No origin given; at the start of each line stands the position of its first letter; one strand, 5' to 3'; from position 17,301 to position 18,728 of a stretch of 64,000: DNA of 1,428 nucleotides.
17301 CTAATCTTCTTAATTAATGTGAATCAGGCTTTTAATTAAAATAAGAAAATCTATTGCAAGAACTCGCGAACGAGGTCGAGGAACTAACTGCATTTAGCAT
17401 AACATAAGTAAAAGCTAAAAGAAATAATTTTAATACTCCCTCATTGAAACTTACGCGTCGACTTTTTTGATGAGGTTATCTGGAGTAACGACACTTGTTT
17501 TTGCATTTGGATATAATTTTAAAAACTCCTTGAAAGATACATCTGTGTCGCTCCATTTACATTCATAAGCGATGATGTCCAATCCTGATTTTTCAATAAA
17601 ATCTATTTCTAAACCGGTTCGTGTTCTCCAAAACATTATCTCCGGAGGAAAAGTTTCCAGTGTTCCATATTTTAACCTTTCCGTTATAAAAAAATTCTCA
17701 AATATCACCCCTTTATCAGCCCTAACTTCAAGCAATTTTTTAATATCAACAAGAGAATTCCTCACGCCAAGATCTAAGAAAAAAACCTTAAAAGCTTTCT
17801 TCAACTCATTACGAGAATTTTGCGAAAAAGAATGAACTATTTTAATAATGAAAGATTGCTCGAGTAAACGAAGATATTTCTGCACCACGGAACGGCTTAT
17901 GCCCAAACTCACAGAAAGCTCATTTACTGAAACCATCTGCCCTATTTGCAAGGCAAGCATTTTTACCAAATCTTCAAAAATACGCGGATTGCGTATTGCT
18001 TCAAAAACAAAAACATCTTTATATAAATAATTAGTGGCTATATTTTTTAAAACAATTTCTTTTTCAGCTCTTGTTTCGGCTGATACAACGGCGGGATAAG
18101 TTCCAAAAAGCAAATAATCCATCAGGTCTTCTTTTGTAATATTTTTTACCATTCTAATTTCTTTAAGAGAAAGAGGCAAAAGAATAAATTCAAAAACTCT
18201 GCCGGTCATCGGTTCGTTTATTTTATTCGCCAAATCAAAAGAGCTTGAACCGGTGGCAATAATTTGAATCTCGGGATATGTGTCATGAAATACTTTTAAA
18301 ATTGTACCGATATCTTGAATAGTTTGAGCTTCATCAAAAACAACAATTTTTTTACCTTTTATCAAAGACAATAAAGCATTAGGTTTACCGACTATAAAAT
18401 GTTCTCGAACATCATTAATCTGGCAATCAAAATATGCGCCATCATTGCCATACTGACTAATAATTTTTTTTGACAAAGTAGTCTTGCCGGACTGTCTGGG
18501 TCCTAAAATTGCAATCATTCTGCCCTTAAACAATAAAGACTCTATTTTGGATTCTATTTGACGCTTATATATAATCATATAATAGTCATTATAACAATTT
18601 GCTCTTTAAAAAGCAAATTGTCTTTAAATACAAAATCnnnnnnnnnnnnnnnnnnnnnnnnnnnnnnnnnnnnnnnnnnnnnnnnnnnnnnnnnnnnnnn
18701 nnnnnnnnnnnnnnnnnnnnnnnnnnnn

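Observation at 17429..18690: COG1373-type AAA ATPase gene inserted at the 3' end of secY with a ~50-bp duplicated junction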

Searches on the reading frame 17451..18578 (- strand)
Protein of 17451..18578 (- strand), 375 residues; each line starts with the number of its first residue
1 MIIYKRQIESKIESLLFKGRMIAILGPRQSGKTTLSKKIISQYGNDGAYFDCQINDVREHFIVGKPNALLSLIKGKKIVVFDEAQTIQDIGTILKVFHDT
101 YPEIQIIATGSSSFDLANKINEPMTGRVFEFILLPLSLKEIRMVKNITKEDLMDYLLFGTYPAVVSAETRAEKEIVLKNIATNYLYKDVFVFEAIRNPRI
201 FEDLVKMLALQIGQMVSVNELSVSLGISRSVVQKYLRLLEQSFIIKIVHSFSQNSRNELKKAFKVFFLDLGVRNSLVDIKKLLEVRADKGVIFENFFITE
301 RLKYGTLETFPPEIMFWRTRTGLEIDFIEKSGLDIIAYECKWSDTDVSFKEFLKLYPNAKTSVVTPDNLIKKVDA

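Call 9: search_protein_families(library=pfam, proteins=[window:17451-18578:-])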
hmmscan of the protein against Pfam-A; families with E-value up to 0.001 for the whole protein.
window:17451-18578:- (375 aa): 5 families
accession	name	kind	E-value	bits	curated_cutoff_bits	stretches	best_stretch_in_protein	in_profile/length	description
PF13635.12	DUF4143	-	9e-37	126.7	28.1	1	187-343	2-160/160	Domain of unknown function (DUF4143)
PF13173.12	AAA_14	-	1.9e-27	96.3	27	1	20-141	3-128/129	AAA domain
PF00154.27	RecA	-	1.5e-05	25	27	0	17-48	50-81/262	recA bacterial DNA recombination protein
PF08279.18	HTH_11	-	8.5e-05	22.8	25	1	203-245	4-44/55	HTH domain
PF20720.3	nSTAND3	-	0.00084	19.5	27.2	0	12-67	10-64/155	Novel STAND NTPase 3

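Call 10: search_protein_families(library=ncbifam, proteins=[window:17451-18578:-])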
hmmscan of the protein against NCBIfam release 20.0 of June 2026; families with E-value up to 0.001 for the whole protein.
window:17451-18578:- (375 aa): 1 family
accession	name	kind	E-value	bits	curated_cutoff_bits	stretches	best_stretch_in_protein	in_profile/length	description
TIGR02012.1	tigrfam_recA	equivalog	3.5e-06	26.6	325.3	0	18-47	54-83/321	recombinase RecA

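Call 12: find_encoding_contigs(protein=window:17454-18578:-, flank=6000, max_places=10)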
Protein window:17454-18578:- (375 aa): 1 contig read that carries it; 1 place shown.
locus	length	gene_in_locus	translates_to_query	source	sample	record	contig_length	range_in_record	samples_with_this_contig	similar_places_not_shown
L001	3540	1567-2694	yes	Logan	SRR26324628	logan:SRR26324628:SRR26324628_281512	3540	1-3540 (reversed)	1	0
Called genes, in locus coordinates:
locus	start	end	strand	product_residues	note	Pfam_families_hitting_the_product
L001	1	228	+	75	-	?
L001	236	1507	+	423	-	PF00344:SecY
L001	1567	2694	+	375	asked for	PF00154:RecA_N (faint), PF13173:AAA_14, PF13635:DUF4143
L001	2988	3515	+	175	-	PF00710:Asparaginase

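Call 22: find_homologous_proteins(query=window:17454-18578:-, max_evalue=1e-10)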
Query window:17454-18578:- (375 aa): 5704 proteins with E <= 1e-10 among 8000 candidates; the best 120 are listed.
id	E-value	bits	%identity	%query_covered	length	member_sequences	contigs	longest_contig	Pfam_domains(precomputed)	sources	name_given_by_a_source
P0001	1.8e-239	812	100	100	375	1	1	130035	PF13173.13,PF13635.13,PF00154.28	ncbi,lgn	ncbi:MAG: ATP-binding protein [Patescibacteria group bacterium]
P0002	3.8e-200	682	82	99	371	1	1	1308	PF13173.13,PF08279.19,PF13635.13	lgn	-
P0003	8.7e-199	678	82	99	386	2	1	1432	PF13173.13,PF08279.19,PF13635.13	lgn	-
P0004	3.1e-198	676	83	99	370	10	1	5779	PF13173.13,PF08279.19,PF13635.13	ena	-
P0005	5.8e-198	675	82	99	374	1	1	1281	PF13173.13,PF13635.13,PF20720.4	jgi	-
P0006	2.0e-196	670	81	99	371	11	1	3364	PF13173.13,PF13635.13,PF20720.4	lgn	-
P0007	2.8e-195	666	80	99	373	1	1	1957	PF13173.13,PF08279.19,PF13635.13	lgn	-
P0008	7.2e-189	645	79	99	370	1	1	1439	PF13173.13,PF08279.19,PF13635.13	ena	-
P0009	3.1e-178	610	73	99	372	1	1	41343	PF13173.13,PF08279.19,PF13635.13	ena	-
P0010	1.2e-176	605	74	98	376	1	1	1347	PF13173.13,PF13635.13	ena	-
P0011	1.4e-176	605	72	99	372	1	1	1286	PF13173.13,PF08279.19,PF13635.13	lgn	-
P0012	2.7e-176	604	72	99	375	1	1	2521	PF13173.13,PF13635.13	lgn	-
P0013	8.1e-176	602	72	99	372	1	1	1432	PF13173.13,PF13635.13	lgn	-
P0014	2.5e-175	601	72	99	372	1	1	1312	PF13173.13,PF13635.13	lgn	-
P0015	1.3e-174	599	72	99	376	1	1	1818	PF13173.13,PF13635.13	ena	-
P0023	1.1e-171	589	71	99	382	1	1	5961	PF13173.13,PF13635.13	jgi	jgi:predicted AAA+ superfamily ATPase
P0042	2.0e-170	585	69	99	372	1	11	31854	PF13173.13,PF08279.19,PF13635.13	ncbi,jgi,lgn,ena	-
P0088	3.1e-167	574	70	99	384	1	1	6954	PF13173.13,PF08279.19,PF13635.13,PF00154.28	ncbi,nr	ncbi:ATP-binding protein [Candidatus Peregrinibacteria bacterium]|nr:ATP-binding protein [Candidatus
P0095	6.2e-167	573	69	99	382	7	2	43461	PF13173.13,PF08279.19,PF13635.13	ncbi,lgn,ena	-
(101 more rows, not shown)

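Call 25: find_related_loci(query=window:17454-18578:-, collection=metagenome_contigs, flank=4000)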
Query window:17454-18578:- (375 aa) in metagenome_contigs; peptide patterns used: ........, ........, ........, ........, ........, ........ (x = any residue, [..] = any of these).
235 stretches matched a pattern; 45 encode a relative of the query (tblastn E <= 1e-3); 45 distinct loci.
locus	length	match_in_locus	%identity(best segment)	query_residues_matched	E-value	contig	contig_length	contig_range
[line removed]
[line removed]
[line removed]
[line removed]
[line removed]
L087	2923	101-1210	69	1-370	0e+0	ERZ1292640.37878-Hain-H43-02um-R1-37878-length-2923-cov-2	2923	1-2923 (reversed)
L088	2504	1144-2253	71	1-370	0e+0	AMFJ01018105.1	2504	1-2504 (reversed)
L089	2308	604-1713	70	1-370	0e+0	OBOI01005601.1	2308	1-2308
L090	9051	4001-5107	69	1-369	5e-178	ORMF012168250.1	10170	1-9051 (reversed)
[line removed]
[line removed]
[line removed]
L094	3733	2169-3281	67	1-370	1e-179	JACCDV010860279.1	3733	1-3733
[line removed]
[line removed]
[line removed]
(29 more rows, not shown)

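Call 41: search_protein_families(library=padloc, proteins=[window:17454-18578:-], max_evalue=0.01)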
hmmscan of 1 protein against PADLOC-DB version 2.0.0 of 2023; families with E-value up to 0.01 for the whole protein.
window:17454-18578:- (375 aa): 11 families
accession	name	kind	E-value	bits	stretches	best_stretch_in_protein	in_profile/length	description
PDLC04789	PDC-S01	-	7.6e-121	401.7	1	4-371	2-371/375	-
PDLC04790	PDC-S01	-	4.1e-56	188.5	1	3-345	11-370/422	-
PDLC04787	PDC-S01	-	4.3e-48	162.2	1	3-367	10-387/412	-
PDLC04791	PDC-S01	-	3e-33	113.1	1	4-369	2-380/395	-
PDLC04786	PDC-S01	-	1.5e-23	81.2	2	22-141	23-153/439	-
PDLC04788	PDC-S01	-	2.1e-22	77.7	2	147-346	175-386/448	-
PDLC04792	PDC-S01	-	2.8e-08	30.8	1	4-150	2-160/452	-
PDLC04140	mad8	-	0.00015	19.4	1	16-137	24-101/314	mads_8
PDLC01268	CasR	-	0.0063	14.5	0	207-248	129-169/179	"CAS-I,CAS-II,CAS-III,CAS-IV,CAS-V,CAS-VI; associated_signaling"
PDLC01434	CasR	-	0.0088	13.9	0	204-246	130-172/191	"CAS-I,CAS-II,CAS-III,CAS-IV,CAS-V,CAS-VI; associated_signaling"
PDLC01438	Csa3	-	0.0097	14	0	168-254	126-194/305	"CAS-I,CAS-II,CAS-III,CAS-IV,CAS-V,CAS-VI; associated_signaling"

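Call 42: search_solved_structures(query=window:17454-18578:-, max_evalue=1)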
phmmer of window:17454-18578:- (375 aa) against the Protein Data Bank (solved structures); distinct sequences matched with E-value up to 1: 16.
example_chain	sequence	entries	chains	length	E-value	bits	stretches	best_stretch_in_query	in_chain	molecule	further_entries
3cmu_A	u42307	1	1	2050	9.7e-15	57.9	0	18-48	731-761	Protein recA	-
3cmt_A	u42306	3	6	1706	1.3e-12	50.8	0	18-48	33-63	Protein recA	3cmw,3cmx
3cmv_A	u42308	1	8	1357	3.2e-10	43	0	18-48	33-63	Protein recA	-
9fqr_Xf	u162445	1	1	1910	0.0015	21.1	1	22-66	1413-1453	Cilia- and flagella-associated protein 276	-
9d2f_A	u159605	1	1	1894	0.032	16.7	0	22-45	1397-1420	Adenylate kinase 9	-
8s70_D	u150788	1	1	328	0.098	15.1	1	16-52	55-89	Protein RecA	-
1xp8_A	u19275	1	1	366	0.1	15.1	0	18-48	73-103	RecA protein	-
8s7g_D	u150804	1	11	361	0.11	15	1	16-52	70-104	Protein RecA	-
7jy6_A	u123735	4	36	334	0.14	14.6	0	18-48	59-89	Protein RecA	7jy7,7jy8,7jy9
9uoo_A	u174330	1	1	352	0.16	14.4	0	18-48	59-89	Protein RecA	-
1n03_A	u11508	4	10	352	0.16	14.4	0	18-48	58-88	RecA protein | REC A | Protein RecA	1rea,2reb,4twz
2rec_A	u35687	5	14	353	0.16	14.4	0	18-48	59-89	RECA | Protein RecA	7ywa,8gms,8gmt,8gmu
1u94_A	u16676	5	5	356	0.16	14.4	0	18-48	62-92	RecA protein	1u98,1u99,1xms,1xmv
8trg_A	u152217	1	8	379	0.19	14.2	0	18-48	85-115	Protein RecA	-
6mjp_A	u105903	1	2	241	0.71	12.3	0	5-57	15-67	ABC transporter ATP-binding protein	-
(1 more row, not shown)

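Call 43: search_protein_families(library=phrogs, proteins=[window:17454-18578:-], max_evalue=0.01)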
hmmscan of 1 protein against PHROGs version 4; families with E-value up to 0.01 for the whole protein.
window:17454-18578:- (375 aa): 1 family
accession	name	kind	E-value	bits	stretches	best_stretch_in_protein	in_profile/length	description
phrog_168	-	DNA, RNA and nucleotide metabolism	2e-06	28.7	1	2-131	23-156/314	clamp loader of DNA polymerase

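Call 55: find_related_loci(query=window:17454-18578:-, collection=viral_contigs, flank=3000)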
Query window:17454-18578:- (375 aa) in viral_contigs; peptide patterns used: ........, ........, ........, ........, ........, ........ (x = any residue, [..] = any of these).
7 stretches matched a pattern, but none encodes a relative of the query by tblastn (E <= 1e-3).

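Call 58: find_encoding_contigs(protein=P0095, flank=3000, max_places=4)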
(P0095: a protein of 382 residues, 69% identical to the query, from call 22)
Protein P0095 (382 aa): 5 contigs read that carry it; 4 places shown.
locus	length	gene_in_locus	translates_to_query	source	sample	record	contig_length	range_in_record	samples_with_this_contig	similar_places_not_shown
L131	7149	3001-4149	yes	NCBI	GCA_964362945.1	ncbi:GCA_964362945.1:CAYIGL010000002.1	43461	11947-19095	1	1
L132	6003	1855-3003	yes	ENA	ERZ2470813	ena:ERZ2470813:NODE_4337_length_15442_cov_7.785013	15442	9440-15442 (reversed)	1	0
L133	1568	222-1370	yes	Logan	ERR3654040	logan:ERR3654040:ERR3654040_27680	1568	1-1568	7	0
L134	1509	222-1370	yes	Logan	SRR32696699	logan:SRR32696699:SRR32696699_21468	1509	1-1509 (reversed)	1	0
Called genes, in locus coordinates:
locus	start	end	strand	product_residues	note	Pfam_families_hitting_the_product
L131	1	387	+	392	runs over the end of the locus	PF13439:Glyco_transf_4, PF13579:Glyco_trans_4_4, PF00534:Glycos_transf_1, PF13692:Glyco_trans_1_4, PF13524:Glyco_trans_1_2, PF20706:GT4-conflict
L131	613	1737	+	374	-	PF13439:Glyco_transf_4, PF13579:Glyco_trans_4_4, PF20706:GT4-conflict (weak), PF00534:Glycos_transf_1, PF13692:Glyco_trans_1_4, PF13524:Glyco_trans_1_2 (weak)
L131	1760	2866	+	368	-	PF13439:Glyco_transf_4 (weak), PF13579:Glyco_trans_4_4 (weak), PF20706:GT4-conflict, PF00534:Glycos_transf_1, PF13692:Glyco_trans_1_4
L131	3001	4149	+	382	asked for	PF13173:AAA_14, PF13635:DUF4143, PF08279:HTH_11 (weak)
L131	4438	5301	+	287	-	PF03721:UDPG_MGDP_dh_N, PF00984:UDPG_MGDP_dh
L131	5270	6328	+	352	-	PF00534:Glycos_transf_1, PF13692:Glyco_trans_1_4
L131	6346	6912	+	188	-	PF13580:SIS_2, PF01380:SIS (weak)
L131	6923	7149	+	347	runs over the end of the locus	PF00534:Glycos_transf_1, PF13692:Glyco_trans_1_4, PF13524:Glyco_trans_1_2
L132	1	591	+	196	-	?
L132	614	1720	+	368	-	PF13439:Glyco_transf_4 (weak), PF13579:Glyco_trans_4_4 (weak), PF20706:GT4-conflict, PF00534:Glycos_transf_1, PF13692:Glyco_trans_1_4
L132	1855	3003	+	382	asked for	PF13173:AAA_14, PF13635:DUF4143, PF08279:HTH_11 (weak)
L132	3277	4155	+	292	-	PF03721:UDPG_MGDP_dh_N, PF00984:UDPG_MGDP_dh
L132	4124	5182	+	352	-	PF00534:Glycos_transf_1, PF13692:Glyco_trans_1_4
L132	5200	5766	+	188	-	PF13580:SIS_2, PF01380:SIS (weak)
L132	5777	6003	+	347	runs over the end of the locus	PF00534:Glycos_transf_1, PF13692:Glyco_trans_1_4, PF13524:Glyco_trans_1_2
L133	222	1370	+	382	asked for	PF13173:AAA_14, PF13635:DUF4143, PF08279:HTH_11 (weak)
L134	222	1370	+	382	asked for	PF13173:AAA_14, PF13635:DUF4143, PF08279:HTH_11 (weak)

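Call 59: find_encoding_contigs(protein=P0088, flank=3000, max_places=4)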
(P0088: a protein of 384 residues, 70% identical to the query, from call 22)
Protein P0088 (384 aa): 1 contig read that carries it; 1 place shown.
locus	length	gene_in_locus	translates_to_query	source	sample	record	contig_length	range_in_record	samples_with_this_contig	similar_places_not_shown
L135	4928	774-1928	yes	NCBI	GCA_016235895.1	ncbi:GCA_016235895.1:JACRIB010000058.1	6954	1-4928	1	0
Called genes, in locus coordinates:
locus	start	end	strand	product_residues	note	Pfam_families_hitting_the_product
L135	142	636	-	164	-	PF07963:N_methyl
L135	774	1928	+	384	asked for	PF00154:RecA_N (faint), PF13173:AAA_14, PF13635:DUF4143, PF08279:HTH_11 (weak)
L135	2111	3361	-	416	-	PF00482:T2SSF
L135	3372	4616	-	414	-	PF00437:T2SSE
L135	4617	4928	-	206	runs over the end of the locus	-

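Call 60: find_encoding_contigs(protein=P0023, flank=3000, max_places=4)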
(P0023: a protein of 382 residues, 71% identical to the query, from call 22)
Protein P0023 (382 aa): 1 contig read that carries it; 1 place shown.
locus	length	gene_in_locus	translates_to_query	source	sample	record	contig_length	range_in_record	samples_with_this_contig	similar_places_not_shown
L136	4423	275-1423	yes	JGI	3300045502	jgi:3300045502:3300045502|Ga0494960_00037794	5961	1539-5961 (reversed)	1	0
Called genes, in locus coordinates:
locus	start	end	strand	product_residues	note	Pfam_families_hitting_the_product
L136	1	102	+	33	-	?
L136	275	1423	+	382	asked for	PF13173:AAA_14, PF13635:DUF4143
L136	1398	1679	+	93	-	-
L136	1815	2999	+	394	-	PF00009:GTP_EFTU, PF03144:GTP_EFTU_D2, PF03143:GTP_EFTU_D3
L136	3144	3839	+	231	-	-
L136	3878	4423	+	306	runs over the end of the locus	PF03547:Mem_trans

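Call 72: predict_structure(alignment_id=A1)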
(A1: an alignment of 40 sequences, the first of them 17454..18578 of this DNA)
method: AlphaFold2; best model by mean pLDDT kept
length: 375 residues; sequences in the alignment: 40
mean_pLDDT: 89.1   pTM: 0.87
mean pLDDT of the five models: 89.1, 86.8, 86.7, 82.2, 81.1
residues with pLDDT >= 90: 249; 70-90: 105; 50-70: 18; < 50: 3
segments of 3 or more residues with pLDDT < 50: 373-375
pLDDT, mean of each block of 10 residues (from residue 1): 86 92 90 94 95 89 90 93 89 90 92 70 80 93 91 95 93 91 71 71 93 93 95 91 91 85 93 91 92 95 88 93 93 94 91 95 91 48
secondary structure, 60 per line:
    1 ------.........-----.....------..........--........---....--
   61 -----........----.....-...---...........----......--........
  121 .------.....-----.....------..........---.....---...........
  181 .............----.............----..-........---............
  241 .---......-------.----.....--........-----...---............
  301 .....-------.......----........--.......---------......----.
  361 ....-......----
elements in order: H7-15 E21-25 H32-41 E47-51 H55-58 H66-73 E78-82 H90-100 E105-110 H113-121 E128-132 H138-142 H149-158 H162-166 H170-193 H198-210 H218-225 H229-241 E245-250 E263-267 H270-277 H289-305 E313-319 E324-331 E334-340 H350-355 E360-364 H366-371
